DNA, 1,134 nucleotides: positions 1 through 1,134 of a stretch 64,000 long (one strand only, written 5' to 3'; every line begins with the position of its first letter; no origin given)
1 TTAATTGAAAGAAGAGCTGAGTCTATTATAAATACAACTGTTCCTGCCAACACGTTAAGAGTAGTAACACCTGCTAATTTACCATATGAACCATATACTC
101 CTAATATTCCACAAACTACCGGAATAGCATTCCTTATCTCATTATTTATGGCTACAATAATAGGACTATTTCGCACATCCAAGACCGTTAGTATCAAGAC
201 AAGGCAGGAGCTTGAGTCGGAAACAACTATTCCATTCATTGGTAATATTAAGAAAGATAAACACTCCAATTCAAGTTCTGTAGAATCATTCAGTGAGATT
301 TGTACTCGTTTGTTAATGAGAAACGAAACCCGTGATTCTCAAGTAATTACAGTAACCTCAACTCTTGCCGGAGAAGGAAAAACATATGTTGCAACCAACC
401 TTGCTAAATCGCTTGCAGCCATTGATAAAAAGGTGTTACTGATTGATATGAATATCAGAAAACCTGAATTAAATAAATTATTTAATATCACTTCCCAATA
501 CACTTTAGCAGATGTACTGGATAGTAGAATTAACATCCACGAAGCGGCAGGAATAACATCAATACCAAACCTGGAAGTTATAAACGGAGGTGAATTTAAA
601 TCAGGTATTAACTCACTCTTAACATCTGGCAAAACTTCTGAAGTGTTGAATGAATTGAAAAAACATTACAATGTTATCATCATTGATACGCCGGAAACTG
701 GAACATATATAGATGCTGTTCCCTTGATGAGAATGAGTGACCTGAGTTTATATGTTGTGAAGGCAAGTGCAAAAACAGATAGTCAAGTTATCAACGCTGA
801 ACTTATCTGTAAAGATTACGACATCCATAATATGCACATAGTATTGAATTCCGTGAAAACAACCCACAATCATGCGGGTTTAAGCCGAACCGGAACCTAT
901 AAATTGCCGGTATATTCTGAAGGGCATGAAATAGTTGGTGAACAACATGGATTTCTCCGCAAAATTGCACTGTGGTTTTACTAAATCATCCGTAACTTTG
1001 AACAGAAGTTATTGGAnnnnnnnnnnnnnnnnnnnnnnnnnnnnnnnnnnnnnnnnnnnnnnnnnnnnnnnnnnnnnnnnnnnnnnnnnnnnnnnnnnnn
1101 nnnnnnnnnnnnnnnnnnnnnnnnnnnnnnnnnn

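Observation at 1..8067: T9SS type-B adhesin and PorP/SprF pair embedded inside a Wzc/WecA polysaccharide operon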

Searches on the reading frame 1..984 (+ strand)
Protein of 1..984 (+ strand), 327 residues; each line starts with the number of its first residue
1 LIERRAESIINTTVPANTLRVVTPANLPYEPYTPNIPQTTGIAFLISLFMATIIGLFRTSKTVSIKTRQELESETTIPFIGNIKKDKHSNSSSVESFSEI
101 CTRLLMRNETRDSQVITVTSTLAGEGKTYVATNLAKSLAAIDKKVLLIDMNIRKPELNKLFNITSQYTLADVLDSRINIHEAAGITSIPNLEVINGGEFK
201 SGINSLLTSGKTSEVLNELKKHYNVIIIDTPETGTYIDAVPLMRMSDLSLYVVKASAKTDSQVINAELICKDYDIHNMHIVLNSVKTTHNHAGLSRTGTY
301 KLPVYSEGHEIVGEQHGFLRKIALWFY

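Call 5: search_protein_families(library=pfam, proteins=[window:1-984:+], max_evalue=0.01)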
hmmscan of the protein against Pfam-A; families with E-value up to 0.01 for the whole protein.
window:1-984:+ (327 aa): 6 families
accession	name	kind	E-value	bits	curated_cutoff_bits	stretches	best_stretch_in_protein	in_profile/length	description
PF13614.12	AAA_31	-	2.3e-11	44.4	27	1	114-250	2-144/177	AAA domain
PF01656.29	CbiA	-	5.4e-08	33.3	25.4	1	116-274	1-54/125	CobQ/CobB/MinD/ParA nucleotide binding domain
PF10609.15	ParA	-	5.7e-07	29.6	27.1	1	114-185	4-73/246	NUBPL iron-transfer P-loop NTPase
PF06564.18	CBP_BcsQ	-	1.1e-06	28.8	21.3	1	115-261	3-153/234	Cellulose biosynthesis protein BcsQ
PF09140.17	MipZ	-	0.00044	20.1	20.7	1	115-237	2-114/262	ATPase MipZ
PF01268.25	FTHFS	-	0.0013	17.5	27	1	109-163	50-104/556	Formate--tetrahydrofolate ligase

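Call 6: search_protein_families(library=ncbifam, proteins=[window:1-984:+], max_evalue=0.01)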
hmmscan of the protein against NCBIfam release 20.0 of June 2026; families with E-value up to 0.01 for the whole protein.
window:1-984:+ (327 aa): 23 families
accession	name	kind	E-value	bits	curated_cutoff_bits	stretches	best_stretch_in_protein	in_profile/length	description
TIGR03018.1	pepcterm_TyrKin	hypoth_equivalog_domain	2.4e-32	111.9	230.65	1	88-266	6-192/207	XrtA-associated tyrosine autokinase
TIGR01007.1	eps_fam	subfamily_domain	2.6e-32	112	108.05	1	95-293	1-198/204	polysaccharide biosynthesis tyrosine autokinase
TIGR03029.1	EpsG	equivalog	1e-25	90.4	313.8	1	91-255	81-245/274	chain length determinant protein tyrosine kinase EpsG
TIGR01005.1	eps_transp_fam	subfamily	1.7e-23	82.8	411.7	2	110-254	543-687/754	exopolysaccharide transport protein family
NF007350.0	PRK09841.1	equivalog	2e-20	72.5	1248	1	73-267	495-685/726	tyrosine-protein kinase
NF008568.0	PRK11519.1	equivalog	1.3e-19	69.9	1068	1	112-285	525-698/720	tyrosine-protein kinase Wzc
TIGR01969.1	minD_arch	subfamily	1.3e-15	57.2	201.75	1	115-291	2-176/251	cell division ATPase MinD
TIGR01968.1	minD_bact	equivalog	1.9e-13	50.4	212.9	1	114-285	2-173/261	septum site-determining protein MinD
TIGR03371.1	cellulose_yhjQ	equivalog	2.6e-08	33.7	157.85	1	114-286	2-179/246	cellulose biosynthesis protein BcsQ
NF041546.1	ParA_partition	equivalog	1.3e-07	31.4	180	1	115-150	1-36/203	ParA family partition ATPase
NF041136.1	MrpORP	equivalog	6.7e-07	28.9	450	1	114-168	6-60/365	iron-sulfur cluster carrier protein MrpORP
TIGR03453.1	partition_RepA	equivalog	3e-06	26.3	348.45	1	104-237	95-249/387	plasmid partitioning protein RepA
NF047398.1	AAA_KGGVGR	domain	1.2e-05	25.7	90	1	114-176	3-68/190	KGGVGR-motif variant AAA ATPase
NF053622.1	ATPseBagAMYCTU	equivalog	1.5e-05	24.6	400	1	118-163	11-55/325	ATPase BagA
TIGR03815.1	CpaE_hom_Actino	equivalog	0.00018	20.8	154.45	1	107-256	105-255/340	septum site-determining protein Ssd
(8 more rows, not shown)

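Call 30: search_solved_structures(query=window:1-984:+, max_evalue=0.00001, show_alignments=2)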
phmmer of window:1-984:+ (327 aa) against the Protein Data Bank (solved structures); distinct sequences matched with E-value up to 0.00001: 24.
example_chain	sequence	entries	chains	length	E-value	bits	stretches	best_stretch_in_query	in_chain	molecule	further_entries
6z0p_A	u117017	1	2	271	4e-20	75.2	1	55-266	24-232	BceF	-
4jmp_A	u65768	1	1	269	2.1e-19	72.9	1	64-283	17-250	C-terminal fragment of CapA, Protein tyrosine kinase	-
6u1q_A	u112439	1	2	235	4.3e-19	71.9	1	97-257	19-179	VpsO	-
4jlv_A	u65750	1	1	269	6.9e-19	71.2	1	86-288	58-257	C-terminal fragment of Membrane protein CapA1, Putative uncharacterized protein capB1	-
3bfv_A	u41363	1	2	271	1.4e-18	70.2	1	90-283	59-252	Membrane protein CapA1, Protein tyrosine kinase,Protein tyrosine kinase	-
2ved_A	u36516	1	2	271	9.1e-18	67.5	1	90-283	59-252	MEMBRANE PROTEIN CAPA1, PROTEIN TYROSINE KINASE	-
3cio_A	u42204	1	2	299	3.6e-15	59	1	68-264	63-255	Tyrosine-protein kinase etk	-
3la6_A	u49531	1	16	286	8.9e-15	57.7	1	93-285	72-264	Tyrosine-protein kinase wzc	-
9r62_I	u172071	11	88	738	5.1e-14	55.2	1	93-285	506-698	Tyrosine-protein kinase wzc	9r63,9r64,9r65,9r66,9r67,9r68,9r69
9xgv_A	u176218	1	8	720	5.4e-14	55.1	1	93-284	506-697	Tyrosine-protein kinase wzc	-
1g3q_A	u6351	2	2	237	1.5e-10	43.8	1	114-283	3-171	CELL DIVISION INHIBITOR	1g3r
9exo_H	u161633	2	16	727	6.4e-10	41.8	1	100-260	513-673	Putative transmembrane protein Wzc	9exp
7ni2_A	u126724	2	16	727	6.5e-10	41.7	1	100-260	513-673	Tyrosine-protein kinase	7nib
7nhr_A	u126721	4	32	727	6.6e-10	41.7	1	100-260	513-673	Putative transmembrane protein Wzc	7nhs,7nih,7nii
9i2q_D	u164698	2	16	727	6.7e-10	41.7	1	100-260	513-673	Putative transmembrane protein Wzc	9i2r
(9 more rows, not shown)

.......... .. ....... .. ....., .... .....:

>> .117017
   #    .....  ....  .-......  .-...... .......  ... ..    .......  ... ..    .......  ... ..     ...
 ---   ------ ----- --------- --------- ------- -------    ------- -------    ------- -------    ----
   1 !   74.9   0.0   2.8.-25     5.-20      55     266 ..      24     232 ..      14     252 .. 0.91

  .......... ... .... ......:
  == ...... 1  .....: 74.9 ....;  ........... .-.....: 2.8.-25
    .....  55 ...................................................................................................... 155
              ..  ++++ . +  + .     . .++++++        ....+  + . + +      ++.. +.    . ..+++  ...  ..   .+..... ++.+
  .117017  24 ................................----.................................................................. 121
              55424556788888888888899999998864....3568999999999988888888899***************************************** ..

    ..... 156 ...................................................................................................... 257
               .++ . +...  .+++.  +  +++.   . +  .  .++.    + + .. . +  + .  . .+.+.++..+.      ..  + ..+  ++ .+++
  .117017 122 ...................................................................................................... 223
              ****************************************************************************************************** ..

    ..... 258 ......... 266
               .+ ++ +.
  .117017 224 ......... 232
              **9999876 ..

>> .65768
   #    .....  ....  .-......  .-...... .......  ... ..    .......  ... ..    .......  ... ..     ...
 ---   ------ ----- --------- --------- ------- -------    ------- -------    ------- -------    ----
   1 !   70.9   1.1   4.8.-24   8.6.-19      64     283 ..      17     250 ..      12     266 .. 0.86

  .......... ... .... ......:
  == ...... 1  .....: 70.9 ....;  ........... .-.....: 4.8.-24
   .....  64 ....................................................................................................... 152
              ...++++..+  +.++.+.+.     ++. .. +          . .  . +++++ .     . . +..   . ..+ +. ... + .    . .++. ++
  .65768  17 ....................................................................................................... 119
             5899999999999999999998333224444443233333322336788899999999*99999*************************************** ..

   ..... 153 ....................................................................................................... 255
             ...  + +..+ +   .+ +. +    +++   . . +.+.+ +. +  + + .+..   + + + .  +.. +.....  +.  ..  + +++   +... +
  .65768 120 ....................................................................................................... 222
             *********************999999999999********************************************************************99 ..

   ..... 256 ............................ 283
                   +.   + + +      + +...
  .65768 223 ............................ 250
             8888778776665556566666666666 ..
